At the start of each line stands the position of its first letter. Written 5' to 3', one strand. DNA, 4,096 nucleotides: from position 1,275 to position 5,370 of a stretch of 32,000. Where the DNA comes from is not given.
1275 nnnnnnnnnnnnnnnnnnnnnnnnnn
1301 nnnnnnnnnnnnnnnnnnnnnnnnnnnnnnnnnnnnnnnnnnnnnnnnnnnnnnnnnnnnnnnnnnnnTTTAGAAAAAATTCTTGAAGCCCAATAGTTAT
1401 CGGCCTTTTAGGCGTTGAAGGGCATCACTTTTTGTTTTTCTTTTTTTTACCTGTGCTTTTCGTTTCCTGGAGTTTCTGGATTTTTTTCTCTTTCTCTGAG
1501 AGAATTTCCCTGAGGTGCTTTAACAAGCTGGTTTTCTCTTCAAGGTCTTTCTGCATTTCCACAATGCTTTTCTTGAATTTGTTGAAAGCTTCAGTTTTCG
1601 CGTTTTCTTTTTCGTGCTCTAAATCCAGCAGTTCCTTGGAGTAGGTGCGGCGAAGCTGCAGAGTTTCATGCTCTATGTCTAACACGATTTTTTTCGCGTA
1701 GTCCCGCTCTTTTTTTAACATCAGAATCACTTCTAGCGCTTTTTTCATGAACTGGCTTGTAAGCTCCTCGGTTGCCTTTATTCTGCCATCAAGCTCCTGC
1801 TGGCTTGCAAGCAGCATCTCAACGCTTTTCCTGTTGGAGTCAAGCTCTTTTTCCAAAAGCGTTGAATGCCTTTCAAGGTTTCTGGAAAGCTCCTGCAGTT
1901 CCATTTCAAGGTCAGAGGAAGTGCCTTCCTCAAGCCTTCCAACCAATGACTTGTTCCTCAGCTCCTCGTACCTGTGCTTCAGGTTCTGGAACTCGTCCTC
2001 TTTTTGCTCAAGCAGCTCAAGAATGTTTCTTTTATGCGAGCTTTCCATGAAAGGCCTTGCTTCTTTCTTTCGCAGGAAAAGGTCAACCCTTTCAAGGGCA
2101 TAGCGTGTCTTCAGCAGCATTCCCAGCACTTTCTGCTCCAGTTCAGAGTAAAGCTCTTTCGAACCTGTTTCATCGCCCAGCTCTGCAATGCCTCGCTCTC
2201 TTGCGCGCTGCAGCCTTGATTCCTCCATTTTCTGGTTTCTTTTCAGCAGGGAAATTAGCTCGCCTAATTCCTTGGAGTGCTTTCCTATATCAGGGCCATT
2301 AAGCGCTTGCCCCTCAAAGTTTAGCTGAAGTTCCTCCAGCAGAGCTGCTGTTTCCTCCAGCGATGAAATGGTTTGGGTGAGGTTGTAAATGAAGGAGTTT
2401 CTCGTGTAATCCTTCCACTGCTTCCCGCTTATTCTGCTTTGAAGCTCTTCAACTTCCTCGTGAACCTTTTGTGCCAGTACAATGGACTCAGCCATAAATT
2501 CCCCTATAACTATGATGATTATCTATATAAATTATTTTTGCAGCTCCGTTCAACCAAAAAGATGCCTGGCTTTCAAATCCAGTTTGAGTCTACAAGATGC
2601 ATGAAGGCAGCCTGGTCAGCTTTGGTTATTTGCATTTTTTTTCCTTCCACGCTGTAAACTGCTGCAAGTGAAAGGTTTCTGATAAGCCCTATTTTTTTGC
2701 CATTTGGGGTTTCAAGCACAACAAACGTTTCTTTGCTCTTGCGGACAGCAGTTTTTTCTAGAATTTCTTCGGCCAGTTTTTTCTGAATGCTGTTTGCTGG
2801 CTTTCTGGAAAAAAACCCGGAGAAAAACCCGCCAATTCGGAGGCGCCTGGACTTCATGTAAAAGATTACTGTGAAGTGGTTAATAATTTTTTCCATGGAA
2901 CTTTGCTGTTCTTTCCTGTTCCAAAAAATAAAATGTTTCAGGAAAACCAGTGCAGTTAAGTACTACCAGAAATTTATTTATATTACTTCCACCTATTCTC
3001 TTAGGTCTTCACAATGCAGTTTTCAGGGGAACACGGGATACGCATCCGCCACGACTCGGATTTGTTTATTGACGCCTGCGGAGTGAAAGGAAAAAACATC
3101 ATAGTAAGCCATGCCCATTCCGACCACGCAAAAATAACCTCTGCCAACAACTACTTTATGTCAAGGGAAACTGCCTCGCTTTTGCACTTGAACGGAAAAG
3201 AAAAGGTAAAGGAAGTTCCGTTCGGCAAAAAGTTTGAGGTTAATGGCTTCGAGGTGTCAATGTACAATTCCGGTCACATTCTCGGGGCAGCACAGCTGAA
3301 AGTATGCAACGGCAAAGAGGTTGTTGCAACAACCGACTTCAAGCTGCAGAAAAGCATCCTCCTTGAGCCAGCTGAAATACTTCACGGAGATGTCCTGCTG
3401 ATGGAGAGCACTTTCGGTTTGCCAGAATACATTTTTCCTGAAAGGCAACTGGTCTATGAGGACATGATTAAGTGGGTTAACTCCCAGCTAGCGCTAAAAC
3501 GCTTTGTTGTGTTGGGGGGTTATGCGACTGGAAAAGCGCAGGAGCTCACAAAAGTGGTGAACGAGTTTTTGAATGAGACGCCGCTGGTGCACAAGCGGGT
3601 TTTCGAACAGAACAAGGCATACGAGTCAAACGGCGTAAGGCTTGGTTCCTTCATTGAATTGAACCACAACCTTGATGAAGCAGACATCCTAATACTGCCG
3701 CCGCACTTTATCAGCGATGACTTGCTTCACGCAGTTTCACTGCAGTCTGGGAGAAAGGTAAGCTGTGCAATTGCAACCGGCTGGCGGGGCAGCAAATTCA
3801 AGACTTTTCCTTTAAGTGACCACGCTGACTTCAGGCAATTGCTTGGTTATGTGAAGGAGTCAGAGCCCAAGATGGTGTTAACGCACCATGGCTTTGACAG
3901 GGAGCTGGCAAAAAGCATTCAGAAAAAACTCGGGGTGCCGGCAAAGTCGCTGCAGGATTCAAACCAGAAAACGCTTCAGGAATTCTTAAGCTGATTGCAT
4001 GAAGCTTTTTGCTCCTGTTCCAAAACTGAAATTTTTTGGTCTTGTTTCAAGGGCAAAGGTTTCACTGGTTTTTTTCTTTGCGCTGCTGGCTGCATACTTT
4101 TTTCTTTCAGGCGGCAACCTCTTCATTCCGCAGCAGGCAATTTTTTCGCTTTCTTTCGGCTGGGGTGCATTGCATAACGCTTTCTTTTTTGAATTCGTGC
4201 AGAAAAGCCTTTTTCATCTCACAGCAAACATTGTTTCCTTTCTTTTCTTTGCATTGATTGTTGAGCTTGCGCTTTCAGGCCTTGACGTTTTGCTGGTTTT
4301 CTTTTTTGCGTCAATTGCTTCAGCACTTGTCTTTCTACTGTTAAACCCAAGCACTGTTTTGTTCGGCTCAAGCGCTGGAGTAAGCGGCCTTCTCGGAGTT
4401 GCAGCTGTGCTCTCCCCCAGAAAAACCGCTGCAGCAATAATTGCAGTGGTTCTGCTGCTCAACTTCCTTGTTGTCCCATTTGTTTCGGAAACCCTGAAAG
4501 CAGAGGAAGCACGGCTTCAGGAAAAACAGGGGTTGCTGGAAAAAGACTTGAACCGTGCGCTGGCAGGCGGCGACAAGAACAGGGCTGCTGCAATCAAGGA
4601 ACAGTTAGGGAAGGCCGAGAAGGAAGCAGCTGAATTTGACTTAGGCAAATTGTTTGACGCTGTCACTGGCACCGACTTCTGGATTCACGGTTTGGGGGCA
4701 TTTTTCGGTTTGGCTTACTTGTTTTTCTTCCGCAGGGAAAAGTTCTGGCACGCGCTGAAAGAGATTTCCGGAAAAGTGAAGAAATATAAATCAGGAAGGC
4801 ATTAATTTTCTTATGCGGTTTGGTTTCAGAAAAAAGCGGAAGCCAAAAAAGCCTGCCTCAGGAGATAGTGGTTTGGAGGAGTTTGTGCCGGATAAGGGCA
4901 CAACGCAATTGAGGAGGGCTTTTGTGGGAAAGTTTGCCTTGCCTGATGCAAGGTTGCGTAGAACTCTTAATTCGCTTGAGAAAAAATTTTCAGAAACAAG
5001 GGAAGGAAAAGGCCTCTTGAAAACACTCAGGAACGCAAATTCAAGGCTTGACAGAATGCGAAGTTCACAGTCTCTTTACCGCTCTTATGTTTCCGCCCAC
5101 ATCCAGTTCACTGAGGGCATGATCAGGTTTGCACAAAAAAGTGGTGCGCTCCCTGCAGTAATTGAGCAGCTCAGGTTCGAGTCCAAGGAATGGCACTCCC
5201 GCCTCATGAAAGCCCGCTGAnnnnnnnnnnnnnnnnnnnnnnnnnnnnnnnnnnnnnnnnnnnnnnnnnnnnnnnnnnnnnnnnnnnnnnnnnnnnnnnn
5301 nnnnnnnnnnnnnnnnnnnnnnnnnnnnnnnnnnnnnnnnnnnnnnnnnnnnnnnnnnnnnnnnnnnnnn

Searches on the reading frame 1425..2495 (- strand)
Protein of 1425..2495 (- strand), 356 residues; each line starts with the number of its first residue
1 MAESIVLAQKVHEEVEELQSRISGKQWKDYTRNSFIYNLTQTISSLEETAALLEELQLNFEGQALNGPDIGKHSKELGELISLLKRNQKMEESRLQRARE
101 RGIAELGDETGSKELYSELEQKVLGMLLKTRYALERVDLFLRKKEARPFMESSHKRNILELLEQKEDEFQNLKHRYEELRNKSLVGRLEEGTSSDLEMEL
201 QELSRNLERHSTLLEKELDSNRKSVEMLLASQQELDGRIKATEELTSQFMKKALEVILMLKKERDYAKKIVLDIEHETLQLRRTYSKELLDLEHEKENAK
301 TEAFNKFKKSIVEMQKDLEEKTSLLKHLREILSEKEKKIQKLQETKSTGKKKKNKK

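Call 16: search_protein_families(library=pfam, proteins=[window:1425-2495:-])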
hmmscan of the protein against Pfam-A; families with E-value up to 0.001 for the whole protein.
window:1425-2495:- (356 aa): 0 families

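Call 69: find_encoding_contigs(protein=window:1425-2495:-, flank=10000, max_places=4)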
Protein window:1425-2495:- (356 aa): 23 contigs read that carry it; 4 places shown.
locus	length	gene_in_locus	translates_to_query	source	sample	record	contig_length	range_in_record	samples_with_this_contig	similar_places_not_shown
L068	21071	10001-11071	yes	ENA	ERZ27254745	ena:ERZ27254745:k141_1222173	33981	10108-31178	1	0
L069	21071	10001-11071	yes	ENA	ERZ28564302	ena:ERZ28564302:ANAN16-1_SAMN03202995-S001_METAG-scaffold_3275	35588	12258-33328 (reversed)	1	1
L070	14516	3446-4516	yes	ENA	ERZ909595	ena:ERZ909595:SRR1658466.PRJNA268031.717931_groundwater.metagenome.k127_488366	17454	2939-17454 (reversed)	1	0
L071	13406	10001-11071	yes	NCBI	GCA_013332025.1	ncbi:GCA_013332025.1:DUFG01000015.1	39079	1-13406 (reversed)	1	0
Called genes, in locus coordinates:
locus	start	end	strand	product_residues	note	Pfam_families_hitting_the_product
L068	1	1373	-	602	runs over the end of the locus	PF01336:tRNA_anti-codon, PF00152:tRNA-synt_2, PF02938:GAD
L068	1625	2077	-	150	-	-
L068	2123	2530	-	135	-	-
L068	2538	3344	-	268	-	PF01694:Rhomboid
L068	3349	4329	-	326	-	-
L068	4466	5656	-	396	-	PF01609:DDE_Tnp_1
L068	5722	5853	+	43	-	-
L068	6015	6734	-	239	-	-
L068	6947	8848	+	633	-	PF02384:N6_Mtase, PF01170:UPF0020 (weak), PF05175:MTS (weak), PF13847:Methyltransf_31 (weak), PF07669:Eco57I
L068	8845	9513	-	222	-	PF09567:RE_MamI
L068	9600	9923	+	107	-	-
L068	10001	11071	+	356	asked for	-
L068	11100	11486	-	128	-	-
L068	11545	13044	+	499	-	-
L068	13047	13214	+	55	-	-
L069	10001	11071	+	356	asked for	-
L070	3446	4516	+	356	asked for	-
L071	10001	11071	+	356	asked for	-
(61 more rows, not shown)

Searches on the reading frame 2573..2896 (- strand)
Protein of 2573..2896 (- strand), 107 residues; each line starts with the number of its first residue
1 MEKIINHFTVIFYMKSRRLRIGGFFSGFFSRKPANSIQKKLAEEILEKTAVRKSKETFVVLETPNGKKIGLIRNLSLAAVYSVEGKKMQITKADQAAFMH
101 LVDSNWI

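Call 62: search_protein_families(library=pfam, proteins=[window:2573-2896:-], max_evalue=0.01)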
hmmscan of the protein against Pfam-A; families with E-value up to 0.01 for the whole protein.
window:2573-2896:- (107 aa): 1 family
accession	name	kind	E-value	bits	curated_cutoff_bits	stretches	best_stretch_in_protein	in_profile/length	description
PF04565.21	RNA_pol_Rpb2_3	-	0.0011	19.5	21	1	59-79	46-66/68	RNA polymerase Rpb2, domain 3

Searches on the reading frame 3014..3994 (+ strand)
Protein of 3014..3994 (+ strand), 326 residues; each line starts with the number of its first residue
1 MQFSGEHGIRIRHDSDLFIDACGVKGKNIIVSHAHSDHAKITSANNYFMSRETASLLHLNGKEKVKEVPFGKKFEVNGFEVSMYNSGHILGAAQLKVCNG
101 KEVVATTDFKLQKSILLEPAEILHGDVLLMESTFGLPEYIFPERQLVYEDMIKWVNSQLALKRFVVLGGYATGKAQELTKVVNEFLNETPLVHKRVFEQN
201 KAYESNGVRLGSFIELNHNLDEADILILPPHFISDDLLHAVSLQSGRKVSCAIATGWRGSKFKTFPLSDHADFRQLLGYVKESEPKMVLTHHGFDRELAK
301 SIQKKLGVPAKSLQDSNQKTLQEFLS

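Call 11: search_protein_families(library=pfam, proteins=[window:3014-3994:+])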
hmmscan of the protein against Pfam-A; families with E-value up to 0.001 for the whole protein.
window:3014-3994:+ (326 aa): 1 family
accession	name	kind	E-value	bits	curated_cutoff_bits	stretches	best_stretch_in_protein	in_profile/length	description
PF07521.17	RMMBL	-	0.00013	22.3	21.6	1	262-309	8-59/63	Zn-dependent metallo-hydrolase RNA specificity domain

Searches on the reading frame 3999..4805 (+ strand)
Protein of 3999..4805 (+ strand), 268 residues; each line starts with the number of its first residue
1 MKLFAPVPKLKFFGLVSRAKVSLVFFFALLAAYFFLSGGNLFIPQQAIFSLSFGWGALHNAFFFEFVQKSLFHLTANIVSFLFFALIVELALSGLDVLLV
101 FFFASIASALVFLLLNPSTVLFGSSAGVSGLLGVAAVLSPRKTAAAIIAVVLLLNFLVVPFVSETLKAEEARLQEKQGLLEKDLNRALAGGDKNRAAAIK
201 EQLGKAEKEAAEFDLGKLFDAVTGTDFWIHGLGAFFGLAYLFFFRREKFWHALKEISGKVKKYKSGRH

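Call 11: search_protein_families(library=pfam, proteins=[window:3999-4805:+])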
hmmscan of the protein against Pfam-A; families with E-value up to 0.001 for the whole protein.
window:3999-4805:+ (268 aa): 1 family
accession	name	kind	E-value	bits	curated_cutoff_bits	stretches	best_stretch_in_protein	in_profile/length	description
PF01694.28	Rhomboid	-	3.9e-09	37.3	22.6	1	61-158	7-105/143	Rhomboid domain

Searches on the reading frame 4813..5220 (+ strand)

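Call 11: search_protein_families(library=pfam, proteins=[window:4813-5220:+])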
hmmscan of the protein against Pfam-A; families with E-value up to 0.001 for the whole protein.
window:4813-5220:+ (135 aa): 1 family
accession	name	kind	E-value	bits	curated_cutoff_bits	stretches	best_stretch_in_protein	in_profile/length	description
PF17279.8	DUF5344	-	0.00013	22.8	27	1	47-105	17-75/87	Family of unknown function (DUF5344)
